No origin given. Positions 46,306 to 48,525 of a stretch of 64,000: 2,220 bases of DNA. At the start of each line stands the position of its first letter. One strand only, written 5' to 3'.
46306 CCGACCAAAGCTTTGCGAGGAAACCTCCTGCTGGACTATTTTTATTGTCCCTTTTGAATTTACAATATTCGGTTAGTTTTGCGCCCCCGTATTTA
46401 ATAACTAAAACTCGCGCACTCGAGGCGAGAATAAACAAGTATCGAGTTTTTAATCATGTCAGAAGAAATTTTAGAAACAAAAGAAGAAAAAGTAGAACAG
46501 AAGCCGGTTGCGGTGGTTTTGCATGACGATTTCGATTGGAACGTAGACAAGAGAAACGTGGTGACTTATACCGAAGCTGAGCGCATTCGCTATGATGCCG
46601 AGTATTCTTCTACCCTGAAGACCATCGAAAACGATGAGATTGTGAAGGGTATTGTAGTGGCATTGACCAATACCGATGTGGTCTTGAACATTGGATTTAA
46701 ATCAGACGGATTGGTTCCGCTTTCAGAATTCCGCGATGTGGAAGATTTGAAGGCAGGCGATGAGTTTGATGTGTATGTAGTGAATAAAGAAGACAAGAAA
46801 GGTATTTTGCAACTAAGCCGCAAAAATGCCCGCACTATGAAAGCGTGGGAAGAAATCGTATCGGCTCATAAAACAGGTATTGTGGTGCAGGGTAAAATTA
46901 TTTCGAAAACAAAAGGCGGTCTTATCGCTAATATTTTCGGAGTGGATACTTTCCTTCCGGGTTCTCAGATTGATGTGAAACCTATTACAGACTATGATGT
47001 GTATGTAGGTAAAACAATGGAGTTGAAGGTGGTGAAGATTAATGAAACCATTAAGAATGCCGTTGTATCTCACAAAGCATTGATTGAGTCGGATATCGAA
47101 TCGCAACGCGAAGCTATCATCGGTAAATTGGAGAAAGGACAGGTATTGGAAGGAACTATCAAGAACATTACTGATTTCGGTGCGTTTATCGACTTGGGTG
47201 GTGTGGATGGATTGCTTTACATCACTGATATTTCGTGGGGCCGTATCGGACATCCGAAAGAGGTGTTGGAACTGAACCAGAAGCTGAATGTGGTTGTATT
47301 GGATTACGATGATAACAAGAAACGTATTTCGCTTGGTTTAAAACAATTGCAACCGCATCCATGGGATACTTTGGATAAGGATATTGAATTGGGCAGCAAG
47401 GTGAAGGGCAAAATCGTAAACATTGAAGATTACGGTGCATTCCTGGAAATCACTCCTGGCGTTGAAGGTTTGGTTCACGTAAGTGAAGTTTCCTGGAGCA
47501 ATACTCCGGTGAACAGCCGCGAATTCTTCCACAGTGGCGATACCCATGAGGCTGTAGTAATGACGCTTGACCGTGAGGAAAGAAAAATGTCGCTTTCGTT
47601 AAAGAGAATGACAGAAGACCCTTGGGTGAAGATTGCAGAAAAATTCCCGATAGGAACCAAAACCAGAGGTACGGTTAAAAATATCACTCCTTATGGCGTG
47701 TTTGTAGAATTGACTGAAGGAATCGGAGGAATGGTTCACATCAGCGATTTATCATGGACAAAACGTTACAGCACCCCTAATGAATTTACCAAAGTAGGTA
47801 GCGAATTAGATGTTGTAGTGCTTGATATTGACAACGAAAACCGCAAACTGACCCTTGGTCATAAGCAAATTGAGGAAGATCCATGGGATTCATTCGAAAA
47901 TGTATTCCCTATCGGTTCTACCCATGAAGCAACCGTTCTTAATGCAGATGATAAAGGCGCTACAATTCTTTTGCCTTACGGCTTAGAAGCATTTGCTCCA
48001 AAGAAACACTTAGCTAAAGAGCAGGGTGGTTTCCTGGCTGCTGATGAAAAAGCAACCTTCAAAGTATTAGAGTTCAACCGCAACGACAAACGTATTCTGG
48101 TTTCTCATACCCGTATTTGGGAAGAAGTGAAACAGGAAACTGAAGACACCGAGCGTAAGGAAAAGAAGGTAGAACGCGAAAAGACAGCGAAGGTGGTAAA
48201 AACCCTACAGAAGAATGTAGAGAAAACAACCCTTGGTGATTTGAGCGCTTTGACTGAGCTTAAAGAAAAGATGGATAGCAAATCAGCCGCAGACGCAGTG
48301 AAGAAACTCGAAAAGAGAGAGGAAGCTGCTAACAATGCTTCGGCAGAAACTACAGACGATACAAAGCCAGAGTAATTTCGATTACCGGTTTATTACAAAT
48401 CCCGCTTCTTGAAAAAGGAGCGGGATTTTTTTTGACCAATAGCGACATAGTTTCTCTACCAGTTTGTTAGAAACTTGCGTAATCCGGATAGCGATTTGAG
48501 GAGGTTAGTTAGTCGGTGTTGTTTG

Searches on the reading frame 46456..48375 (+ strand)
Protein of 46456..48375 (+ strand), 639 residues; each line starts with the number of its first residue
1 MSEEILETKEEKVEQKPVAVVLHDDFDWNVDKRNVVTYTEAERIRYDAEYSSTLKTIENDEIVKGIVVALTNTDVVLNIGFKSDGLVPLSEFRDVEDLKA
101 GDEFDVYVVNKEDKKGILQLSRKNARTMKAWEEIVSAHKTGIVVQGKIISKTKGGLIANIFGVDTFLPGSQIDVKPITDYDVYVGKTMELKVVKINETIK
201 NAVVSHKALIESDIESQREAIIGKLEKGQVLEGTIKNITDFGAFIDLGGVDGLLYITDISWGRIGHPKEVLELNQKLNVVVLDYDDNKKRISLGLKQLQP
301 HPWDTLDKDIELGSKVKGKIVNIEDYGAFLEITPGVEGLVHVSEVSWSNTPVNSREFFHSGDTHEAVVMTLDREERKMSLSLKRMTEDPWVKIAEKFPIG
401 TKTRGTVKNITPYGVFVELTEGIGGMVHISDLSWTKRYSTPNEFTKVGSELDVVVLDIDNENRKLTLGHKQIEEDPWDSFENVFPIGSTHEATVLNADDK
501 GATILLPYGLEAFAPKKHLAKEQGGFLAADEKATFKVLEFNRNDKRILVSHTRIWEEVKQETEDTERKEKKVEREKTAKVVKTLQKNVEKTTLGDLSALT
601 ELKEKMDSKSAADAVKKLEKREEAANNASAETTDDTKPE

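Call 46: search_protein_families(library=pfam, proteins=[window:46456-48375:+], max_evalue=0.001)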
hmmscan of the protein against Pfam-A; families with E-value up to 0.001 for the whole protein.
window:46456-48375:+ (639 aa): 4 families
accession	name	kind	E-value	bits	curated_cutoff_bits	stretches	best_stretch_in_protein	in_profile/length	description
PF00575.29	S1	-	2.7e-77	255.6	22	5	224-296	1-74/74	S1 RNA binding domain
PF23459.1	S1_RRP5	-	2.4e-29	102.1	27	3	401-467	5-70/72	RRP5 S1 domain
PF21710.3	Spt6_S1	-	2.1e-09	38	27.5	1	319-384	23-88/91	Spt6, S1/OB domain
PF13509.12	S1_2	-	0.00018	22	21.8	0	228-254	2-29/61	S1 domain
